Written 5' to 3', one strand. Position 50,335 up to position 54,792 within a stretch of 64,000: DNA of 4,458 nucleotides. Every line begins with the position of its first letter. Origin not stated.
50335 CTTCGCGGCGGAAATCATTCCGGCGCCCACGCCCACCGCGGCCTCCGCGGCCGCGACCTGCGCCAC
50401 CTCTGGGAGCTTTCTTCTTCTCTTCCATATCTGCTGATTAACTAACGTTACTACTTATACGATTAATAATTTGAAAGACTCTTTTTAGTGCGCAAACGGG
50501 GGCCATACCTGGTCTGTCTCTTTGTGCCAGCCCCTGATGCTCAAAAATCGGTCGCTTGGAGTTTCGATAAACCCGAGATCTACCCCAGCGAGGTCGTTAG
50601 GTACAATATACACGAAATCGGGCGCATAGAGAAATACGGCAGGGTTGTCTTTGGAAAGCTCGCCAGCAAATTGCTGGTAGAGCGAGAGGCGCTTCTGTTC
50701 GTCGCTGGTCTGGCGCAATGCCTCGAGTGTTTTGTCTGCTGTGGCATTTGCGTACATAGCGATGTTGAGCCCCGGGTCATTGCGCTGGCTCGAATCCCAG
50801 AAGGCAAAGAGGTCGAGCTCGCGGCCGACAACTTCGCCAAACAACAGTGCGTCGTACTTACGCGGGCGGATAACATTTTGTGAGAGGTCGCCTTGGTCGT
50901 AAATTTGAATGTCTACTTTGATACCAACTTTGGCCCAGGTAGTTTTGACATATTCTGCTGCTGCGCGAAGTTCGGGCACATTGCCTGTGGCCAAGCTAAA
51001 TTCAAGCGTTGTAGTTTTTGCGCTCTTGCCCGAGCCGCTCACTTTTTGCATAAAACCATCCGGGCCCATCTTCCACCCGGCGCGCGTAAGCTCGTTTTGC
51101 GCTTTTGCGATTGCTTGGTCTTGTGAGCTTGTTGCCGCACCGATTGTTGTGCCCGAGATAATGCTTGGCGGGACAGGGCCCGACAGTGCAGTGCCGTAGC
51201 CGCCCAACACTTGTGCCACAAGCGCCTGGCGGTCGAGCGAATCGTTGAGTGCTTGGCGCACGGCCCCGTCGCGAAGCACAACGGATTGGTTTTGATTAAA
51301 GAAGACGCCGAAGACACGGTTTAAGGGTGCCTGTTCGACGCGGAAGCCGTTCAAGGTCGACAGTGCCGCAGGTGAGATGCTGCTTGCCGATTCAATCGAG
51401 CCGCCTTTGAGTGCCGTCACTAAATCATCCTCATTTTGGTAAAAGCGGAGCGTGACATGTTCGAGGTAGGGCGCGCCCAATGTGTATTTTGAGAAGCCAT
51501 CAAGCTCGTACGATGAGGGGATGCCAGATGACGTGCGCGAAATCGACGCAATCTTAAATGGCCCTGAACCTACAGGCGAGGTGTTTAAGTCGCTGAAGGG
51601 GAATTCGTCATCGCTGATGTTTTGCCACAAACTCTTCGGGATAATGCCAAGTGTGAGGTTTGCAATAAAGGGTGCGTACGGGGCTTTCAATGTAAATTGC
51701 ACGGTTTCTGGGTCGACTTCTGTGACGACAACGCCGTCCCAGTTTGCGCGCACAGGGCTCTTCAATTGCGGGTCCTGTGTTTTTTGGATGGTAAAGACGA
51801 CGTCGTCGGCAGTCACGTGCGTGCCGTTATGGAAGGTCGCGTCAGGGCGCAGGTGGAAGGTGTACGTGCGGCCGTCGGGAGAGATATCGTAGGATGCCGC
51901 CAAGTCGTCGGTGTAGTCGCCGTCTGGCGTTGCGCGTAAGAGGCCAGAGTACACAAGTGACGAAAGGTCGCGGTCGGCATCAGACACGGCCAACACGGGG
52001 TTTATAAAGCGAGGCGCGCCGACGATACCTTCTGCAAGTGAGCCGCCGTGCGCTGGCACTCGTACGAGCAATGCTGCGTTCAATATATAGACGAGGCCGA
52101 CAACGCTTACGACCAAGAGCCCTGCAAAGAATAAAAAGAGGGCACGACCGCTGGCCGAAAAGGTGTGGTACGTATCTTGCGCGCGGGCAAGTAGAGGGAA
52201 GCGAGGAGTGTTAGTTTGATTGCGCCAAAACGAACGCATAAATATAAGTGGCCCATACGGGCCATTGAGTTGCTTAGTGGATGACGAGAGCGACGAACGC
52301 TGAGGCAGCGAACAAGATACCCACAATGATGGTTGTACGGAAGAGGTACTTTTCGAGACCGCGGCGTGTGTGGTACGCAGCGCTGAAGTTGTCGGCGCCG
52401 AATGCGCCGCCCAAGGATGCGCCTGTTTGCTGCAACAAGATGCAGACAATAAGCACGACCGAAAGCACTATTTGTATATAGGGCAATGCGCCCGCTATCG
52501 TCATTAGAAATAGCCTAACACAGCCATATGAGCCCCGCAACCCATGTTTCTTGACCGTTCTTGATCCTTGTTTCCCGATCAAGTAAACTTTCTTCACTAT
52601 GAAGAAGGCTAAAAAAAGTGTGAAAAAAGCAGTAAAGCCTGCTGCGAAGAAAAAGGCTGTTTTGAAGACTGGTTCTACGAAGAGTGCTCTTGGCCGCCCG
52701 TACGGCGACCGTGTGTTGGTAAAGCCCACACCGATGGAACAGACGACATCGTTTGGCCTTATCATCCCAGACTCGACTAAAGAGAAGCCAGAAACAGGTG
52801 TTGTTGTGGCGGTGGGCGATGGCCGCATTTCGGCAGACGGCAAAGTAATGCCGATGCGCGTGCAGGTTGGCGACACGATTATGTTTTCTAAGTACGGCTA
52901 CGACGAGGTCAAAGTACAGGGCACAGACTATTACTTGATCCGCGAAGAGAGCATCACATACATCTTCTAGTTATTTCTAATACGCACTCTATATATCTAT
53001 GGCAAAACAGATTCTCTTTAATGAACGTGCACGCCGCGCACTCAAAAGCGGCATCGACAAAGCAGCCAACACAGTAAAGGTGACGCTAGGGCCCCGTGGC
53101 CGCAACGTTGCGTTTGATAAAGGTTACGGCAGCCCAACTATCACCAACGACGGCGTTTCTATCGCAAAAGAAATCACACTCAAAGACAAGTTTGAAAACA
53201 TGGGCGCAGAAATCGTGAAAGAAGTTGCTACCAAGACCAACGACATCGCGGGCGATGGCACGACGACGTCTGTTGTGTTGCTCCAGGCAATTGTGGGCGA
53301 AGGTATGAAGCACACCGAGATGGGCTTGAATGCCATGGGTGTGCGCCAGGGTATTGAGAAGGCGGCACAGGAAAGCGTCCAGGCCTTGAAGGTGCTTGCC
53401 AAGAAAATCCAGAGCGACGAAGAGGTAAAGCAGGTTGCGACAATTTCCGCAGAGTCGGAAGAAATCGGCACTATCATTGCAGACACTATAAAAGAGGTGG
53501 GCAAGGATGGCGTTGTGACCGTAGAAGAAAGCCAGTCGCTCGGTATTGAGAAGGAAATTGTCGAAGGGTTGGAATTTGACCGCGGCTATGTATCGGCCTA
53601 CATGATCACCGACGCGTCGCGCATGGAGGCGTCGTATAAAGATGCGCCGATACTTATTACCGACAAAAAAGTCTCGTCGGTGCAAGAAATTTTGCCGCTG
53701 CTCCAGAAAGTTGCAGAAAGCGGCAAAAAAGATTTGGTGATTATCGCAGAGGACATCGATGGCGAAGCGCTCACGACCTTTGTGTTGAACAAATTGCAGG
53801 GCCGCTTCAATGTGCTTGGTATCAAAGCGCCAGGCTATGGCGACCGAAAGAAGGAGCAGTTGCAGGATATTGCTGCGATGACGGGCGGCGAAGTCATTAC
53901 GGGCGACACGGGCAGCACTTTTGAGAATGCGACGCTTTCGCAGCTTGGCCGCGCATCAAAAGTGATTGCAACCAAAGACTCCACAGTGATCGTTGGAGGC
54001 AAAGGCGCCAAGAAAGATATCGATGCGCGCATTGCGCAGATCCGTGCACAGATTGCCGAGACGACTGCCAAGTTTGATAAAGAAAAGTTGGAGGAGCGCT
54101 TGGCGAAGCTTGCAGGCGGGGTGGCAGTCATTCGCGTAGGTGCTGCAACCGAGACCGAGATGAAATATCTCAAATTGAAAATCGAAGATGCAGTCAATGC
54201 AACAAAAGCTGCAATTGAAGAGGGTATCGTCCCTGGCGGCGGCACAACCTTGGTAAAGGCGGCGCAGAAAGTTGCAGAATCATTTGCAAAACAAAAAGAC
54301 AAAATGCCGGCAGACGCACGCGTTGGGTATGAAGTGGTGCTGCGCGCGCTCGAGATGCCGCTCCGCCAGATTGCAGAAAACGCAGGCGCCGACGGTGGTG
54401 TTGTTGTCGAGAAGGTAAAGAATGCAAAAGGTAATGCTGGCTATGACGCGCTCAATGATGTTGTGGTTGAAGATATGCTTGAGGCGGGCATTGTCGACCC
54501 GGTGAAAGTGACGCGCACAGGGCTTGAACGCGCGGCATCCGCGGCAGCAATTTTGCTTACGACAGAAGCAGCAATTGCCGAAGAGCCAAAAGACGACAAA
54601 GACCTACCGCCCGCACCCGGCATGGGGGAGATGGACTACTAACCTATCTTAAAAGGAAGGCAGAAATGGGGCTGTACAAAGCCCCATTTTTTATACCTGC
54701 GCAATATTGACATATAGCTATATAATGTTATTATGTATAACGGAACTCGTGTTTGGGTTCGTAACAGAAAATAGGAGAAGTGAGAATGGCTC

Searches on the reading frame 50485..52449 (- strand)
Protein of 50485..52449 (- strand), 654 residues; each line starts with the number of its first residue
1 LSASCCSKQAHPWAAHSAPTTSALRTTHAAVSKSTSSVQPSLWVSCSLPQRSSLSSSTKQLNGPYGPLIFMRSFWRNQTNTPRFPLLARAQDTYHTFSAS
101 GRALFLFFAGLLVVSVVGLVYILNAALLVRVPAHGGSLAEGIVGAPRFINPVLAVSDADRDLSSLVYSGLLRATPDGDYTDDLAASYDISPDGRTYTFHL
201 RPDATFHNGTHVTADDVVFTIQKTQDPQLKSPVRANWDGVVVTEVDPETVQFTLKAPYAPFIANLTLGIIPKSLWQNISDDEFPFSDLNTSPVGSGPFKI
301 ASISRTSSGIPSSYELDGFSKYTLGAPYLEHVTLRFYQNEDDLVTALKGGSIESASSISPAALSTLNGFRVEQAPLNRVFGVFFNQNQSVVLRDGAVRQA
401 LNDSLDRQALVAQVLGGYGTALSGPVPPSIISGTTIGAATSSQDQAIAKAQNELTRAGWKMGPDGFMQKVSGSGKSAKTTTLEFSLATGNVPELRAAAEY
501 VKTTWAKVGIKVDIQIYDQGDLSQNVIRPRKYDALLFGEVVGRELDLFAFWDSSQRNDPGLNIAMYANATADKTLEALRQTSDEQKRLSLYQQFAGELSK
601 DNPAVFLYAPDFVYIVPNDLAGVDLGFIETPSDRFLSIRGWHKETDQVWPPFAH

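Call 18: search_protein_families(library=pfam, proteins=[window:50485-52449:-], max_evalue=0.001)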
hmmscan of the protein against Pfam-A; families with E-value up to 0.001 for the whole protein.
window:50485-52449:- (654 aa): 1 family
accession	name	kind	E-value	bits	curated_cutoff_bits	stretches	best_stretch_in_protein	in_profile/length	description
PF00496.27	SBP_bac_5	-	5.1e-69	233.6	32.4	1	181-538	4-345/368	Bacterial extracellular solute-binding proteins, family 5 Middle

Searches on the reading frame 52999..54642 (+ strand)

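Call 18: search_protein_families(library=pfam, proteins=[window:52999-54642:+], max_evalue=0.001)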
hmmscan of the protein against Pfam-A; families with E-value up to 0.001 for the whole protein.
window:52999-54642:+ (547 aa): 1 family
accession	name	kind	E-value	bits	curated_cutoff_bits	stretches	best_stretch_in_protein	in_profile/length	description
PF00118.29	Cpn60_TCP1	-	1.3e-69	235.7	34.3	1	23-528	2-488/490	TCP-1/cpn60 chaperonin family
